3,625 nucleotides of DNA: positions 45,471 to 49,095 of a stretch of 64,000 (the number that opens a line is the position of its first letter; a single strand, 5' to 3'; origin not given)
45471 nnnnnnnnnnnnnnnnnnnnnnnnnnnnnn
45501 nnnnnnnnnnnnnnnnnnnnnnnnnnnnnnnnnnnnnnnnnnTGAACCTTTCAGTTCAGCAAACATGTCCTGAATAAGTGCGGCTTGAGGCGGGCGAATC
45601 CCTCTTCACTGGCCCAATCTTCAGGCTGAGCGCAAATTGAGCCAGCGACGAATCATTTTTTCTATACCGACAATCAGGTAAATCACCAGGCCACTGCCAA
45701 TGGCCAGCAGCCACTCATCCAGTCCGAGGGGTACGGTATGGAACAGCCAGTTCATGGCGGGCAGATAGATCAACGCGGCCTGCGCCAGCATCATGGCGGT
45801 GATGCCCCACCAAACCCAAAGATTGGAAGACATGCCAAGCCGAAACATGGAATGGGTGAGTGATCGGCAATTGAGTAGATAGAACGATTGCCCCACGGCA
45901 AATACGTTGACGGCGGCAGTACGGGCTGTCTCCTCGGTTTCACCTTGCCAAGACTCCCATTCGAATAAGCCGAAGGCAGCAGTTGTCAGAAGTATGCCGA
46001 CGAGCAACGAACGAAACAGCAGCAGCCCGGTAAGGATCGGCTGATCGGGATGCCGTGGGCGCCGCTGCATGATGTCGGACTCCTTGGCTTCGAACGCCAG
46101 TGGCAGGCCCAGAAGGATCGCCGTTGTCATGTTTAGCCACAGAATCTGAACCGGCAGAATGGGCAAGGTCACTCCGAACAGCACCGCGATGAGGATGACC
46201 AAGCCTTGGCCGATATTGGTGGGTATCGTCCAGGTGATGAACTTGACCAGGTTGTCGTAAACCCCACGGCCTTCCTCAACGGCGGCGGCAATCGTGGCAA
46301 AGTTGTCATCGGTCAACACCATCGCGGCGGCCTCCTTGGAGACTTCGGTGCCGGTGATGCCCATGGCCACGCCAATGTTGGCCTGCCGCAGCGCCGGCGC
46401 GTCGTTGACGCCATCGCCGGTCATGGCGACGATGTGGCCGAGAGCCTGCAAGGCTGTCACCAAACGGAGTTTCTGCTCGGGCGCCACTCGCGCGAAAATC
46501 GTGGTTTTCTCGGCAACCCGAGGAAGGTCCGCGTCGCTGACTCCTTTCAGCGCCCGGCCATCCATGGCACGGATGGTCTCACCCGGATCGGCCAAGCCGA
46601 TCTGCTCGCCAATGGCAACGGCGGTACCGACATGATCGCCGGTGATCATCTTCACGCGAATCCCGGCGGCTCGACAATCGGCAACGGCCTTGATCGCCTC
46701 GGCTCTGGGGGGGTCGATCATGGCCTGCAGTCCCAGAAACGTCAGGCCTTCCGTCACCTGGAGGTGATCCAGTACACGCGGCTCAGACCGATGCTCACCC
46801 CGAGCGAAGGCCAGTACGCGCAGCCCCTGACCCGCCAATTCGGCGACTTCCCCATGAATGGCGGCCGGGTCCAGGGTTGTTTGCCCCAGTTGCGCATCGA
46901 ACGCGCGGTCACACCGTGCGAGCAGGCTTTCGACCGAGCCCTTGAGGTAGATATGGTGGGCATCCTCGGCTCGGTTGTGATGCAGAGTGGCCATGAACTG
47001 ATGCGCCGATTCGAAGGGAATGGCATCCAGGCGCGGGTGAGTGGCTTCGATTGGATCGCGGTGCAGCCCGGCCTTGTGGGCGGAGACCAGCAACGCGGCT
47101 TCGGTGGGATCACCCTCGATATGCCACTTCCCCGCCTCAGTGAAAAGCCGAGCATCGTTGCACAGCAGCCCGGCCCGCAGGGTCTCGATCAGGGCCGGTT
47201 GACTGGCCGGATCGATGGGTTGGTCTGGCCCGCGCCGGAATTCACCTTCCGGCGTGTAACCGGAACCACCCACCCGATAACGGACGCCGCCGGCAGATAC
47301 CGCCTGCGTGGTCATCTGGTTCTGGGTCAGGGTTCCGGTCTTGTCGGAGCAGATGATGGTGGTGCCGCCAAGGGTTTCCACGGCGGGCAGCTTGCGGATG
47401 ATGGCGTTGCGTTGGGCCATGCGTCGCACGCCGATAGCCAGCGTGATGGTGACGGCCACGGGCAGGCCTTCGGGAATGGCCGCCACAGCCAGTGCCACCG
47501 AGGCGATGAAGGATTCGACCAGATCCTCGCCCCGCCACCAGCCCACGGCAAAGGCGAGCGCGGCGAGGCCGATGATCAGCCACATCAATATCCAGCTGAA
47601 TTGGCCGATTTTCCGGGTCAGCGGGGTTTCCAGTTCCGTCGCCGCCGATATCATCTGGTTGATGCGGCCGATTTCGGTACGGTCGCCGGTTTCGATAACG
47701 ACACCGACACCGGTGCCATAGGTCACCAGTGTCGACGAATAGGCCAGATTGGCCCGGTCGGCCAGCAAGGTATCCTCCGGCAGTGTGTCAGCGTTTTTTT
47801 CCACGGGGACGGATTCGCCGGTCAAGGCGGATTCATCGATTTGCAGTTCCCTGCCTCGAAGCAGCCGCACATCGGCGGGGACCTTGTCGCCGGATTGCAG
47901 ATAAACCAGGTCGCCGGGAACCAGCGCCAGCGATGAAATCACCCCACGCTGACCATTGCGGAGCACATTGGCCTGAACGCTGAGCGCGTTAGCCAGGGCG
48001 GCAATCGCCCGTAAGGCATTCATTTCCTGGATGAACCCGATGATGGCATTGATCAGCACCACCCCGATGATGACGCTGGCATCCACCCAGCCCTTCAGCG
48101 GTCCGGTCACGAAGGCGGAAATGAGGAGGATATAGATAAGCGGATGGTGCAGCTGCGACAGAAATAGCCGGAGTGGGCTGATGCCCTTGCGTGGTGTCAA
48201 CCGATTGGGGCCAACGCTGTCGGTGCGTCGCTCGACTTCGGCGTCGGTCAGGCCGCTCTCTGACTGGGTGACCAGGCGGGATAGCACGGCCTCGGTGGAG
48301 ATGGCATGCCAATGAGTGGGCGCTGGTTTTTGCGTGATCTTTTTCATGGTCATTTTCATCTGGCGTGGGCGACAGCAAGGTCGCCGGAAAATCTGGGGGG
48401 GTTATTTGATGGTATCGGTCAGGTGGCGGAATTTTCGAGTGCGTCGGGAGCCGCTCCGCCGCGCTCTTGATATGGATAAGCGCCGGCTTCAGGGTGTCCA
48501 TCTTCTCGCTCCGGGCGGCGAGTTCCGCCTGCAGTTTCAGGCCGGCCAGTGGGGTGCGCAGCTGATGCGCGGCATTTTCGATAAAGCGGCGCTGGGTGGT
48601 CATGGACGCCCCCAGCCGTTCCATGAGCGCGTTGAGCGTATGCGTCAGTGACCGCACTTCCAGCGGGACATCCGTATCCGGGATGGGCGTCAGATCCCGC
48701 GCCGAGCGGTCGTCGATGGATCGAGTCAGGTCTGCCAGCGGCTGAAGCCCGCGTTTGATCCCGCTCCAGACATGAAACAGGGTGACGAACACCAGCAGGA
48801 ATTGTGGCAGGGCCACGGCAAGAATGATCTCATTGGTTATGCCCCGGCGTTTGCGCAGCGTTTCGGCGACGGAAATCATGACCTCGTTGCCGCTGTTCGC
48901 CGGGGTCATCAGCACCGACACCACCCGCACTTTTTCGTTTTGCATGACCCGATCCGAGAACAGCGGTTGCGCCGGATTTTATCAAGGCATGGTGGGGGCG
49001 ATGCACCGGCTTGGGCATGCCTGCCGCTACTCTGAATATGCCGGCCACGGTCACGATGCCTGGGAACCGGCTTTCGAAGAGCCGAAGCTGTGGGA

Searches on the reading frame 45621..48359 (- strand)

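Call 24: search_protein_families(library=pfam, proteins=[window:45621-48359:-], max_evalue=0.001)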
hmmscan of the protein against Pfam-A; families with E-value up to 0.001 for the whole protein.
window:45621-48359:- (912 aa): 5 families
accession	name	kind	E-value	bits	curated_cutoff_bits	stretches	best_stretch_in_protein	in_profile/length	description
PF00122.25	E1-E2_ATPase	-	9.7e-50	169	28.1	1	127-317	4-181/181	E1-E2 ATPase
PF00689.26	Cation_ATPase_C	-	1.7e-48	165.2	27.3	1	732-903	2-175/175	Cation transporting ATPase, C-terminus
PF13246.12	Cation_ATPase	-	1.9e-20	73.1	21.7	1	399-485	2-90/91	Cation transport ATPase (P-type)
PF00690.31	Cation_ATPase_N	-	1.2e-19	70.1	20.4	1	17-84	1-68/69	Cation transporter/ATPase, N-terminus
PF00702.32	Hydrolase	-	7e-14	53.1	26.4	1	529-661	75-191/191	haloacid dehalogenase-like hydrolase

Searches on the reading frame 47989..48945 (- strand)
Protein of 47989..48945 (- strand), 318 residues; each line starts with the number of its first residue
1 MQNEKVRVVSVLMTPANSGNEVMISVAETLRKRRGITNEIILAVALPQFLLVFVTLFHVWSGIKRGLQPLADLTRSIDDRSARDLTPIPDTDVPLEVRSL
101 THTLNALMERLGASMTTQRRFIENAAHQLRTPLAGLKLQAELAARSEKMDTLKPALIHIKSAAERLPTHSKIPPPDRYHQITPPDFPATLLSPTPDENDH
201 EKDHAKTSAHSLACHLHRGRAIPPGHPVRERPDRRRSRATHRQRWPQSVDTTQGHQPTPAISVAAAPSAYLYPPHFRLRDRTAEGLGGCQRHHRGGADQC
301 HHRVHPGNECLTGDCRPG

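Call 24: search_protein_families(library=pfam, proteins=[window:47989-48945:-], max_evalue=0.001)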
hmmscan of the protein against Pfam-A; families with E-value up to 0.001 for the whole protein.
window:47989-48945:- (318 aa): 3 families
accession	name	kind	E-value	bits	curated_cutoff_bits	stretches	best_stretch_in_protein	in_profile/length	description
PF00512.31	HisKA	-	5.8e-08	33.1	26.9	1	118-166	2-50/66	His Kinase A (phospho-acceptor) domain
PF00672.30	HAMP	-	4.8e-06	27.2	25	1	64-111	4-51/53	HAMP domain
PF08521.16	2CSK_N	-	1.4e-05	25.6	23.2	1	1-40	100-140/140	Two-component sensor kinase N-terminal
